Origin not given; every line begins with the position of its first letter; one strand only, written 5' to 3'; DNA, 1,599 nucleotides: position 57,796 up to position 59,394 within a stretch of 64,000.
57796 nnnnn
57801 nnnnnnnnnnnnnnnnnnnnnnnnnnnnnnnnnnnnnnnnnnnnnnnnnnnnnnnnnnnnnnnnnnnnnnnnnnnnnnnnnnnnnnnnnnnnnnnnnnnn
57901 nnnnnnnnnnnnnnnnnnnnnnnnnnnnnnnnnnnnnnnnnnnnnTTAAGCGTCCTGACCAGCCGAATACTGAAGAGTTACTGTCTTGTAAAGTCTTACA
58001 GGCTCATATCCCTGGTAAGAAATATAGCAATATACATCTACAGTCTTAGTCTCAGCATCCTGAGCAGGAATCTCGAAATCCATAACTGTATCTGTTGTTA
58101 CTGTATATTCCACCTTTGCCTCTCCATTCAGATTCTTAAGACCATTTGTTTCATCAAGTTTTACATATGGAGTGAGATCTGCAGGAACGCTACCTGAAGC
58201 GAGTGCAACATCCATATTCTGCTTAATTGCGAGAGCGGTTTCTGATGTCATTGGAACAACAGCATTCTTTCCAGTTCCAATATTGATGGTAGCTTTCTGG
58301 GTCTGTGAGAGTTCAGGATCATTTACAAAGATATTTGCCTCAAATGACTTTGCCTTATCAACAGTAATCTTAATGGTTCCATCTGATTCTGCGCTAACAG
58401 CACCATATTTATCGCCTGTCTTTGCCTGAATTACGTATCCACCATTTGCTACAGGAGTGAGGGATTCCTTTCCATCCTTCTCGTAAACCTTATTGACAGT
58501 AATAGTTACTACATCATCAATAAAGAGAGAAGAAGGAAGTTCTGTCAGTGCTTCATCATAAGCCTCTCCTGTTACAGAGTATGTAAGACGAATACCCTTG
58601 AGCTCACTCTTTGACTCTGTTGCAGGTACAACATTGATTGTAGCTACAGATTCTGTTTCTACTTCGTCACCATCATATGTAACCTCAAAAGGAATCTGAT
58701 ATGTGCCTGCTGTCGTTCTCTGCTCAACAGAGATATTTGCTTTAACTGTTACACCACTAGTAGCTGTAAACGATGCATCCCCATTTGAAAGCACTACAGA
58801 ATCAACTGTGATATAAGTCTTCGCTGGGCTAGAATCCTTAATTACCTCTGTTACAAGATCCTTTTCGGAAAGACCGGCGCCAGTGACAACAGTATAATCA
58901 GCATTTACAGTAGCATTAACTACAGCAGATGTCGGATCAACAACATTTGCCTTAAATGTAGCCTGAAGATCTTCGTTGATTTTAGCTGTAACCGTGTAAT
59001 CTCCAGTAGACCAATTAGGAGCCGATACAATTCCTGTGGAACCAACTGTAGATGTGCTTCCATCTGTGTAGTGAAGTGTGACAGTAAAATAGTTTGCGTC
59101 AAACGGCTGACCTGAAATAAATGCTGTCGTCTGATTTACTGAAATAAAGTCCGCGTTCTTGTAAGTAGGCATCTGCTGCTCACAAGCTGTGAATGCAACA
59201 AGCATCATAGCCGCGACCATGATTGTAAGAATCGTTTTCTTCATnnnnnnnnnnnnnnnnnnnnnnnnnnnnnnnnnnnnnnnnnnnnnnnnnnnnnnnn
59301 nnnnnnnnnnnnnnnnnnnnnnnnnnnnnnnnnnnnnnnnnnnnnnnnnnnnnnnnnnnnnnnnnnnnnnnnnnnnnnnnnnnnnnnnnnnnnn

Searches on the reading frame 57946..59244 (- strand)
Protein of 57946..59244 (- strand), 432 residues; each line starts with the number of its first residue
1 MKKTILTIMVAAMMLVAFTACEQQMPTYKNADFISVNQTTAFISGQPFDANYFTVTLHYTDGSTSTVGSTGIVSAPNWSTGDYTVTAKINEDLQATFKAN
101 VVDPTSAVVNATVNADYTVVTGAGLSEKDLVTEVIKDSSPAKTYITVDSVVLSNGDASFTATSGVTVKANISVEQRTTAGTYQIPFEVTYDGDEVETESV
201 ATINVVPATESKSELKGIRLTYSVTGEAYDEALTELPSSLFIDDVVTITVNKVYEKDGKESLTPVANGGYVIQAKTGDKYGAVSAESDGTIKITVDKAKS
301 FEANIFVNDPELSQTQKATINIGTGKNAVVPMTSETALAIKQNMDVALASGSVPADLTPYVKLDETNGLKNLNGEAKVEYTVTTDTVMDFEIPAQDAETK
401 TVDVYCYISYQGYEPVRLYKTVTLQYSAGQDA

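Call 5: search_protein_families(library=pfam, proteins=[window:57946-59244:-], max_evalue=0.01)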
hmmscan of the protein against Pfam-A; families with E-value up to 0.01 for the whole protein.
window:57946-59244:- (432 aa): 0 families

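Call 6: find_encoding_contigs(protein=window:57946-59244:-, flank=6000, max_places=10)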
Protein window:57946-59244:- (432 aa): no gene with exactly this product is on record in the collection.

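Call 7: find_homologous_proteins(query=window:57946-59244:-)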
Query window:57946-59244:- (432 aa): 42 proteins with E <= 0.001 among 8000 candidates.
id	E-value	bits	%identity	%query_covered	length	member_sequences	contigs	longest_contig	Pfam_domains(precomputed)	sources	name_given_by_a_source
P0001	1.1e-262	889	97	100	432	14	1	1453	-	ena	-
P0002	4.5e-257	871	96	100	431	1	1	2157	-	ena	-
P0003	1.3e-246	836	93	100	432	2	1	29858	-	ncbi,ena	-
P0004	2.4e-71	259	40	100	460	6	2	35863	-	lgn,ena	-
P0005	6.8e-46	175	38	100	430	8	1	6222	-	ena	-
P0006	3.2e-45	173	42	77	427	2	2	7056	-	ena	-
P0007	1.2e-31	129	37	58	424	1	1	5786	-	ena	-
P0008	3.9e-31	127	-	-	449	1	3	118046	-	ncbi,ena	-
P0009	1.1e-29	122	38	58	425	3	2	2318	-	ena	-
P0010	3.3e-29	120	37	58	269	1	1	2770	-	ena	-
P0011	4.6e-27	113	62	24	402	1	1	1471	-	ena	-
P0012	1.5e-26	112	37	60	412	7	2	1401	-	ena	-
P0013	4.2e-26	110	61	24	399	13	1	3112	-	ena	-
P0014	1.4e-23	102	61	24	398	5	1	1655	-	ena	-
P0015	9.0e-20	89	59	24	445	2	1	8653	-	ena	-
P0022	1.9e-11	62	52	17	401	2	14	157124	-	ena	-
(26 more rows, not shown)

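Call 8: find_encoding_contigs(protein=P0003, flank=8000, max_places=10)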
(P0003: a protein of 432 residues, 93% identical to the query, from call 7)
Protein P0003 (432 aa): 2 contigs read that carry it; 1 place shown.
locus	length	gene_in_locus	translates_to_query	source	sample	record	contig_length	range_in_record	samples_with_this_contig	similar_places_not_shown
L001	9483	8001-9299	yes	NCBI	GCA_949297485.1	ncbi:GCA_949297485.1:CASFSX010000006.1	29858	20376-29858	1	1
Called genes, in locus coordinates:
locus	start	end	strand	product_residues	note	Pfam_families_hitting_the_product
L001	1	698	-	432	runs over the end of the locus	PF13173:AAA_14, PF13635:DUF4143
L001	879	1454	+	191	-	PF00881:Nitroreductase, PF14512:TM1586_NiRdase (faint)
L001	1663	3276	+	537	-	-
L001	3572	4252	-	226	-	PF03737:RraA-like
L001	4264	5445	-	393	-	PF00155:Aminotran_1_2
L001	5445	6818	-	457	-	PF03553:Na_H_antiporter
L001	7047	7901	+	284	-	PF01418:HTH_6, PF01380:SIS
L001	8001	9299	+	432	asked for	-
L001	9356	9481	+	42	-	?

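Call 9: find_encoding_contigs(protein=P0002, flank=3000, max_places=10)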
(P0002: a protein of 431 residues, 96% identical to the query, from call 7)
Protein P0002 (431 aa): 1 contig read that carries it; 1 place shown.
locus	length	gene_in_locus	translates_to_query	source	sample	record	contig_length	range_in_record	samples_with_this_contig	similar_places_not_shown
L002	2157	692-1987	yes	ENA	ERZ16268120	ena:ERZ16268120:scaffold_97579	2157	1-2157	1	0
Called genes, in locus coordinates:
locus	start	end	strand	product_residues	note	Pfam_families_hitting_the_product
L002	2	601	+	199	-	?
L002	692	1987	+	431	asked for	-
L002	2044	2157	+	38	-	?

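Call 10: find_encoding_contigs(protein=P0001, flank=3000, max_places=10)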
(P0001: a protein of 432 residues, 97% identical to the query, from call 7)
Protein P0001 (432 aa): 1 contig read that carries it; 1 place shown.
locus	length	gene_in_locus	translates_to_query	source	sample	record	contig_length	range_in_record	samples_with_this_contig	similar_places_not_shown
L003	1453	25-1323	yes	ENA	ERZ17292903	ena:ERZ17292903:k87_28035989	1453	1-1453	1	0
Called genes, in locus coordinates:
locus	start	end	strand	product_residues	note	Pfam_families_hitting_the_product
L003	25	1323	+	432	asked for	-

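Call 14: list_cluster_members(proteins=[P0001, P0002, P0003])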
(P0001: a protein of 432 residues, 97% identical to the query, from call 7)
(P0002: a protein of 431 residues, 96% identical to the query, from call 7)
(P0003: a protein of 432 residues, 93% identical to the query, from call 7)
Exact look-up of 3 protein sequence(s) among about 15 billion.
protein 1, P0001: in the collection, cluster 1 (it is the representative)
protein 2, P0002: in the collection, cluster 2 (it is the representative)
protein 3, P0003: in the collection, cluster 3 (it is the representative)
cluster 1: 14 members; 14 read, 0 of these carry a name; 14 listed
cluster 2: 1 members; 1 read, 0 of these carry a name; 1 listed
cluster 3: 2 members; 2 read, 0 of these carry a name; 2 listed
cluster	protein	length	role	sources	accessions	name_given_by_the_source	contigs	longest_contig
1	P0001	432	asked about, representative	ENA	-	-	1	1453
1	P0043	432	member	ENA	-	-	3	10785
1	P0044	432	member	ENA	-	-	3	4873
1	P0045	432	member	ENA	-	-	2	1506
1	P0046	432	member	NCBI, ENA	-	-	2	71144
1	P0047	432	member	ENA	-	-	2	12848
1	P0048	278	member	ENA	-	-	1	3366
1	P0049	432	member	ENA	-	-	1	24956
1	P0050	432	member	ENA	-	-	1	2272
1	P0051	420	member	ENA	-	-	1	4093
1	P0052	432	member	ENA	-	-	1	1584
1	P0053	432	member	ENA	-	-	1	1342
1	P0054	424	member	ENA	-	-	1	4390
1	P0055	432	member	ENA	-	-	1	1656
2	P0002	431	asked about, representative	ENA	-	-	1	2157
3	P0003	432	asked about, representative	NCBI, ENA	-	-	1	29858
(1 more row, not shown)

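Call 15: find_encoding_contigs(protein=P0046, flank=10000, max_places=10)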
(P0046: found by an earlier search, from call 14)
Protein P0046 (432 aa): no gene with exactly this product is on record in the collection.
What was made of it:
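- Tried and rejected: Exact-sequence look-ups of the window protein and of P0046 found nothing (calls 6, 15).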

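Call 16: find_encoding_contigs(protein=P0043, flank=3000, max_places=10)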
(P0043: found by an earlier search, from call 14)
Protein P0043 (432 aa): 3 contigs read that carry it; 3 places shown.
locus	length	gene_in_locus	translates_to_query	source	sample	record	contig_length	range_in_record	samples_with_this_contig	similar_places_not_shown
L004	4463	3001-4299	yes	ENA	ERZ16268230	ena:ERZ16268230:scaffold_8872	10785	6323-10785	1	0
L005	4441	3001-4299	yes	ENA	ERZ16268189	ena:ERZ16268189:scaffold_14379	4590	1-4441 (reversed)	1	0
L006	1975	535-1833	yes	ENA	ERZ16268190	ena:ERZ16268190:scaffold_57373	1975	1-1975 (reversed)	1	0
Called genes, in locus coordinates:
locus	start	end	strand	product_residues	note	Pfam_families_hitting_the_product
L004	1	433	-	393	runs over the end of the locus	PF00155:Aminotran_1_2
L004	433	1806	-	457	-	PF03553:Na_H_antiporter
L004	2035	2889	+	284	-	PF01418:HTH_6, PF01380:SIS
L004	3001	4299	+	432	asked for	-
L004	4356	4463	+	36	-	?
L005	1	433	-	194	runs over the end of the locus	?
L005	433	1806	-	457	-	PF03553:Na_H_antiporter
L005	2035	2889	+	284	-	PF01418:HTH_6, PF01380:SIS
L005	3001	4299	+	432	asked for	-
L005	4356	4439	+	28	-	?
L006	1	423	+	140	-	?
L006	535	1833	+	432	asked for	-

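Call 18: find_encoding_contigs(protein=P0044, flank=1500, max_places=10)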
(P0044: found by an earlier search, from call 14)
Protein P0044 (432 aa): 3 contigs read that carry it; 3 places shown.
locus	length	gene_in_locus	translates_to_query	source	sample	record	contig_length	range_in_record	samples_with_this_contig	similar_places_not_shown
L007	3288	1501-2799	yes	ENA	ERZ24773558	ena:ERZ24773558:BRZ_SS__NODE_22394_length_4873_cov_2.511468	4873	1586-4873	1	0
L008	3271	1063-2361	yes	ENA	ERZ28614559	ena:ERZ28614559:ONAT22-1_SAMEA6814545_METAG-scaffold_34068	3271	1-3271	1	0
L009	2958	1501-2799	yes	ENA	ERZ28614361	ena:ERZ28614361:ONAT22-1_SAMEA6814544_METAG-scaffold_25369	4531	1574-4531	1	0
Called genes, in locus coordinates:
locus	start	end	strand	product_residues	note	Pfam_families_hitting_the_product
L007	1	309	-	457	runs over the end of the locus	PF03553:Na_H_antiporter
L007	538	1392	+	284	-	PF01418:HTH_6, PF01380:SIS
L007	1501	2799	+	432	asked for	-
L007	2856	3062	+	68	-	-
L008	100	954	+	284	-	PF01418:HTH_6, PF01380:SIS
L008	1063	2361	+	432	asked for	-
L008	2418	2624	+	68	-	-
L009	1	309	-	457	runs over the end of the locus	PF03553:Na_H_antiporter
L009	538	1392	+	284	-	PF01418:HTH_6, PF01380:SIS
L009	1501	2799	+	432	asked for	-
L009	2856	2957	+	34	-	?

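Call 19: find_encoding_contigs(protein=P0047, flank=1500, max_places=10)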
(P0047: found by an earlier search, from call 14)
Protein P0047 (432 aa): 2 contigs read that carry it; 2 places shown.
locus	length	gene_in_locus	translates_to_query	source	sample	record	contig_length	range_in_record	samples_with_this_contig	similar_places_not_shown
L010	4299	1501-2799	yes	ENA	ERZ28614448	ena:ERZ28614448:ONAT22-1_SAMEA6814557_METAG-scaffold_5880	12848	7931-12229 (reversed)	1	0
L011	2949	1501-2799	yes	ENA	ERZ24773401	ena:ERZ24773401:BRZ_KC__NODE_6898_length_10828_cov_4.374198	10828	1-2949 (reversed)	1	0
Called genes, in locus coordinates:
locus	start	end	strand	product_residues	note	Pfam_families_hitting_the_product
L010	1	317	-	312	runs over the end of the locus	?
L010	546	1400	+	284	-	PF01418:HTH_6, PF01380:SIS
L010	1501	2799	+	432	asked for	-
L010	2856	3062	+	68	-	-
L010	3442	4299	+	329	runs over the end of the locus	PF00356:LacI, PF00532:Peripla_BP_1, PF13377:Peripla_BP_3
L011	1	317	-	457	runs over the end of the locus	PF03553:Na_H_antiporter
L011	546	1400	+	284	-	PF01418:HTH_6, PF01380:SIS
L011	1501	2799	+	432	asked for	-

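Call 24: find_related_loci(query=A2, collection=genome_contigs, flank=3000)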
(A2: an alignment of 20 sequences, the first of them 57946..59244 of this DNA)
Query A2 (432 aa) in genome_contigs; peptide patterns used: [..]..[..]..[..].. (x = any residue, [..] = any of these).
249 stretches matched a pattern; 23 encode a relative of the query (tblastn E <= 1e-3); 23 distinct loci.
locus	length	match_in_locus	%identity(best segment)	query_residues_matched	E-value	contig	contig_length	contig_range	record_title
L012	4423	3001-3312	51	1-98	2e-26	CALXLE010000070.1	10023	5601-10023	MAG: uncultured Spirochaetaceae bacterium isolate E12__bin316 genome assembly, contig: E12__k127_1858906, whole genome s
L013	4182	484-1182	36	1-227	7e-38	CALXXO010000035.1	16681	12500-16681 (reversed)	MAG: uncultured Spirochaetaceae bacterium isolate BRZ_KD__bin82 genome assembly, contig: BRZ_KD__NODE_4494_length_16681_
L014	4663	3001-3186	54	1-63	4e-19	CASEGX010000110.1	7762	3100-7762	uncultured Spirochaetales bacterium isolate SI.A23.metabat-bins.76 genome assembly, contig: SI.A23.metabat-bins.76.fa_k1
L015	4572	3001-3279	49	1-90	8e-19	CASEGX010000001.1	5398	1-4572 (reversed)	uncultured Spirochaetales bacterium isolate SI.A23.metabat-bins.76 genome assembly, contig: SI.A23.metabat-bins.76.fa_k1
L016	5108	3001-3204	51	1-67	5e-16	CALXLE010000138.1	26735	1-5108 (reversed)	MAG: uncultured Spirochaetaceae bacterium isolate E12__bin316 genome assembly, contig: E12__k127_5132342, whole genome s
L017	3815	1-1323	28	1-407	5e-15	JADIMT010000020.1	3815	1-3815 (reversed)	MAG: Candidatus Ornithospirochaeta stercoripullorum isolate 7293 E1M07__C54412_L3815_SRR9113726, whole genome shotgun se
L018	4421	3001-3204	47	1-67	1e-13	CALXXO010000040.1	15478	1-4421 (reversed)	MAG: uncultured Spirochaetaceae bacterium isolate BRZ_KD__bin82 genome assembly, contig: BRZ_KD__NODE_5036_length_15478_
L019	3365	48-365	39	1-108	9e-13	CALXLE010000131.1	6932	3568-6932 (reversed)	MAG: uncultured Spirochaetaceae bacterium isolate E12__bin316 genome assembly, contig: E12__k127_2601569, whole genome s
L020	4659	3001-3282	39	1-92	1e-12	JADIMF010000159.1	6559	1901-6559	MAG: Candidatus Ornithospirochaeta stercoravium isolate 14700 A2M15__C502369_L6559_SRR9113710, whole genome shotgun sequ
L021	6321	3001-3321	40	3-99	7e-12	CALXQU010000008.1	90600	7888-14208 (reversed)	MAG: uncultured Spirochaetaceae bacterium isolate BRZ_M__bin145 genome assembly, contig: BRZ_M__NODE_583_length_90600_co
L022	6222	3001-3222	38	3-74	2e-11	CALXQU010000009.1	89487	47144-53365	MAG: uncultured Spirochaetaceae bacterium isolate BRZ_M__bin145 genome assembly, contig: BRZ_M__NODE_597_length_89487_co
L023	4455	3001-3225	37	1-73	4e-9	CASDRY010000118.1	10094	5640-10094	uncultured Spirochaetales bacterium isolate SI.A73.metabat-bins.151 genome assembly, contig: SI.A73.metabat-bins.151.fa_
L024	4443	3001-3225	40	1-73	4e-8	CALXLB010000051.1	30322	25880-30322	MAG: uncultured Spirochaetaceae bacterium isolate E05__bin266 genome assembly, contig: E05__k127_4300986, whole genome s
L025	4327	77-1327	26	1-357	1e-7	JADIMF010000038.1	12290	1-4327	MAG: Candidatus Ornithospirochaeta stercoravium isolate 14700 A2M15__C69366_L12290_SRR9113710, whole genome shotgun sequ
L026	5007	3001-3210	41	1-65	9e-8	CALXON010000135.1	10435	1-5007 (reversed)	MAG: uncultured Spirochaetaceae bacterium isolate E17__bin271 genome assembly, contig: E17__k127_503289, whole genome sh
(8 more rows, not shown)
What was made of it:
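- On Mycoplasma Vlp-like variable lipoprotein system: There are up to 5 copies per MAG (call 24).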

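Call 32: find_encoding_contigs(protein=P0022, flank=600, max_places=10)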
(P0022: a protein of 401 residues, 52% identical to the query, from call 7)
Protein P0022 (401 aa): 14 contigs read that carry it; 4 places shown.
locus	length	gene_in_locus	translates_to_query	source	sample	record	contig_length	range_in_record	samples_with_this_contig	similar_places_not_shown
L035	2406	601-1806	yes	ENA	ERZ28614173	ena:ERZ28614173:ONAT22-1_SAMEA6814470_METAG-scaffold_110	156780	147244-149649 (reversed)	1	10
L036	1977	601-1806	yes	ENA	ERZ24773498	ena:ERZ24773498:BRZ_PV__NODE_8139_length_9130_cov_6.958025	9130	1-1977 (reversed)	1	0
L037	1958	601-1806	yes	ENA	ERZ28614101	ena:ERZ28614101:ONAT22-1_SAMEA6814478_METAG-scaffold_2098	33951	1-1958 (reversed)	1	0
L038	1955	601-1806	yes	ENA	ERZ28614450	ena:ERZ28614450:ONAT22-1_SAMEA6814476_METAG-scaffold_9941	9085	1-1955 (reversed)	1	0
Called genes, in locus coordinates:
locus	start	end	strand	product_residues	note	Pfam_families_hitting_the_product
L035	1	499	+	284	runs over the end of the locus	PF01418:HTH_6, PF01380:SIS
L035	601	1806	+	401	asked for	-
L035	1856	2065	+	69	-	-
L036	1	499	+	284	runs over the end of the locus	PF01418:HTH_6, PF01380:SIS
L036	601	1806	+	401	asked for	-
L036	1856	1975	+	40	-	?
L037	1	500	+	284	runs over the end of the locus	PF01418:HTH_6, PF01380:SIS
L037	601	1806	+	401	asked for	-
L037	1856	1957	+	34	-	?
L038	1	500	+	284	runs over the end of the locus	PF01418:HTH_6, PF01380:SIS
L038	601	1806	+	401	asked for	-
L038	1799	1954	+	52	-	?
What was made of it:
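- Some contigs have 2.5-7x coverage (calls 18, 19, 32).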

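Call 39: search_protein_families(library=ncbifam, proteins=[window:57946-59244:-], max_evalue=0.1)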
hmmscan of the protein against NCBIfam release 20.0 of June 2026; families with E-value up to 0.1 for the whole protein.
window:57946-59244:- (432 aa): 0 families
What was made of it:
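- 57946..59244 (-): Lipoprotein gene (432 aa). The signal peptide and lipobox (aa 1-21) and the first ~25-28 codons belong to the conserved 5' cassette (~59347-59170). The rest (~59170-57906) is the variable body. No Pfam or NCBIfam hit (calls 5, 39).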

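Call 40: predict_structure(alignment_id=A2)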
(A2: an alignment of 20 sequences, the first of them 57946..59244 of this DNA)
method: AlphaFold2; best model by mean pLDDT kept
length: 432 residues; sequences in the alignment: 20
mean_pLDDT: 70.6   pTM: 0.47
mean pLDDT of the five models: 70.6, 70.0, 68.3, 65.6, 65.3
residues with pLDDT >= 90: 85; 70-90: 143; 50-70: 134; < 50: 70
segments of 3 or more residues with pLDDT < 50: 1-3, 17-25, 133-141, 333-355, 365-367, 375-380
pLDDT, mean of each block of 10 residues (from residue 1): 49 50 57 91 93 92 88 92 92 92 94 61 50 42 72 94 84 75 89 91 70 78 65 66 80 82 76 70 70 75 78 75 66 48 44 50 50 50 53 69 60 56 64 53
secondary structure, 60 per line:
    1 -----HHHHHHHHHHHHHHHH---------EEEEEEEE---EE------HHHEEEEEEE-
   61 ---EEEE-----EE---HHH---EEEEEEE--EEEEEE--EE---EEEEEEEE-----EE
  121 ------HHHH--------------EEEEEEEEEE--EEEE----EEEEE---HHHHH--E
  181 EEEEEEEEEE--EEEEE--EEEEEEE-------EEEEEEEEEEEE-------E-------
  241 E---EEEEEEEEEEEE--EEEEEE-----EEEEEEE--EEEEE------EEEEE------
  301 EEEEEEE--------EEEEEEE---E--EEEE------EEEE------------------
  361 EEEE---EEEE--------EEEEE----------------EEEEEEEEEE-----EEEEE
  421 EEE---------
elements in order: H6-21 E31-38 E53-59 E64-67 E84-90 E93-98 E106-113 H127-130 E145-154 E157-160 E165-169 H173-177 E180-190 E193-197 E200-206 E214-225 E245-256 E259-264 E270-276 E279-283 E290-294 E301-307 E316-322 E329-332 E339-342 E361-364 E368-371 E380-384 E401-410 E416-423

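Call 44: fold_search(model_id=the predicted structure, library=pdb)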
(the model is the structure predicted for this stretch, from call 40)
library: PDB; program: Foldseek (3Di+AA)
matches with E <= 10: 1062; with E <= 0.001: 3
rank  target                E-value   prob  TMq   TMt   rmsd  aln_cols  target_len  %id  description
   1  9hcj_10               1.4e-04  0.33  0.09  0.03  31.9       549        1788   10  D. discoideum nuclear pore complex (released 2024-12-25)
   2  9fly_A                5.3e-04  0.94  0.16  0.09  24.0       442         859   12  CryoEM structure of the base (4151-5009) in the grappling hook protein A (GhpA) in the bacterium Aureispira sp. CCB-QB (released 2024-10-16)
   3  4yfg_A                5.3e-04  0.77  0.16  0.14  25.4       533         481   11  Crystal structure of PTP delta meA3/meB minus variant Ig1-Fn1 (released 2015-05-06)
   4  4yfd_A                1.5e-03  0.72  0.16  0.15  23.6       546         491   10  Crystal structure PTP delta Ig1-Fn2 in complex with IL-1RAcP (released 2015-05-06)
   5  8uin_G                1.7e-03  0.89  0.19  0.13  26.9       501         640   11  Structure of the C3bBb-albicin complex (released 2024-05-08)
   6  8enu_G                1.7e-03  0.82  0.16  0.12  25.4       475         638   11  Structure of the C3bB proconvertase in complex with lufaxin (released 2023-08-09)
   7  5i99                  2.2e-03  0.60  0.14  0.15  23.3       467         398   12  Crystal structure of mouse CNTN3 Ig5-Fn2 domains (released 2016-08-31)
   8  9rcs_A                2.4e-03  0.89  0.15  0.21  17.0       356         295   11  Cardioderma bat coronavirus KY43 receptor binding domain in complex with human CEACAM6 (released 2026-04-08)
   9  7nit_F                2.5e-03  0.63  0.15  0.08  31.3       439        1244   14  X-ray structure of a multidomain BbgIII from Bifidobacterium bifidum (released 2021-12-22)
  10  9flv_A                2.5e-03  0.51  0.14  0.15  32.7       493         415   11  CryoEM structure of the fragment-5 (2393-2807) in the grappling hook protein A (GhpA) in the bacterium Aureispira sp.  (released 2024-10-16)
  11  8cka_A                2.6e-03  0.51  0.15  0.14  23.2       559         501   10  Deinococcus radidurans HPI S-layer (released 2023-04-19)
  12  7zgj_A                2.8e-03  0.69  0.15  0.11  25.5       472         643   12  Trypanosoma brucei gambiense ISG65 in complex with human complement component C3 (released 2023-04-05)
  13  7nit_C                2.9e-03  0.63  0.15  0.08  26.9       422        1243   12  X-ray structure of a multidomain BbgIII from Bifidobacterium bifidum (released 2021-12-22)
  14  5i5k_A                3.2e-03  0.51  0.15  0.05  31.6       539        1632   13  Structure of complement C5 in complex with eculizumab (released 2016-03-16)
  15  5irb_B                3.4e-03  0.87  0.15  0.19  15.9       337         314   10  Structural insight into host cell surface retention of a 1.5-MDa bacterial ice-binding adhesin (released 2017-07-19)
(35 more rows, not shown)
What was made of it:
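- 57946..59244 (-): The AF2 model is all-beta and tandem Ig-like (calls 40, 44).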

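Call 65: find_encoding_contigs(protein=P0008, flank=2500, max_places=10)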
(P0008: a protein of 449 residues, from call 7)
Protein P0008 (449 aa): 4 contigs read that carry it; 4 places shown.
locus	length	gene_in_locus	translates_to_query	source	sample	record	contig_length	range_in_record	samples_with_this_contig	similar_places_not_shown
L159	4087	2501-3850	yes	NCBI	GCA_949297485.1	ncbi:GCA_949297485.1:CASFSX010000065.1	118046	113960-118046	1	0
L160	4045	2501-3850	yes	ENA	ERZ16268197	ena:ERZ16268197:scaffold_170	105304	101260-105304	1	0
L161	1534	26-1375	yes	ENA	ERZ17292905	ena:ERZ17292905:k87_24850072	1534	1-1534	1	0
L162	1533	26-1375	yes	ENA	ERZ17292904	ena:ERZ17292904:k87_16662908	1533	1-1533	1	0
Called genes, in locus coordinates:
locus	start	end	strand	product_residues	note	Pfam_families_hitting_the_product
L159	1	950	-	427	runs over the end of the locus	PF14501:HATPase_c_5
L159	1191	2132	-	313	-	-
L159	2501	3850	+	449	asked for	-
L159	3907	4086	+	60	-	?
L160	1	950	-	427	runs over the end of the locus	PF14501:HATPase_c_5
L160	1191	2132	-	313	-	-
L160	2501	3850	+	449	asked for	-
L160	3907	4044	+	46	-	?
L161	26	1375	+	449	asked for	-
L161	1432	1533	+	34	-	?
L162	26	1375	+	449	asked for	-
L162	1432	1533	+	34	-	?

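Call 66: find_encoding_contigs(protein=P0004, flank=2500, max_places=10)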
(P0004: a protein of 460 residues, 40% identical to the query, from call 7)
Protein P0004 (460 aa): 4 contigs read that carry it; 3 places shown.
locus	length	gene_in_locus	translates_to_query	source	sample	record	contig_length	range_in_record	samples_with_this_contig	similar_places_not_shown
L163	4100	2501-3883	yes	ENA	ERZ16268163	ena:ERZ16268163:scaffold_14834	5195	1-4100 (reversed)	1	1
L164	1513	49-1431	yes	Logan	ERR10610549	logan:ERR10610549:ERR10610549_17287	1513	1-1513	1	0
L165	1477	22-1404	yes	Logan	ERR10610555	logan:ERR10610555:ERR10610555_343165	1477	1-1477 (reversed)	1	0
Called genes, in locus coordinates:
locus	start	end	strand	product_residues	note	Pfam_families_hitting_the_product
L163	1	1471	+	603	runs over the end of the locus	PF00009:GTP_EFTU, PF03144:GTP_EFTU_D2, PF14492:EFG_III (weak), PF00679:EFG_C, PF06421:LepA_C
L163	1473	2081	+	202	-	PF00485:PRK, PF13238:AAA_18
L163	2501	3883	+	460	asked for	-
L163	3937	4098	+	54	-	?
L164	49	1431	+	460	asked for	-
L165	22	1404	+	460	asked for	-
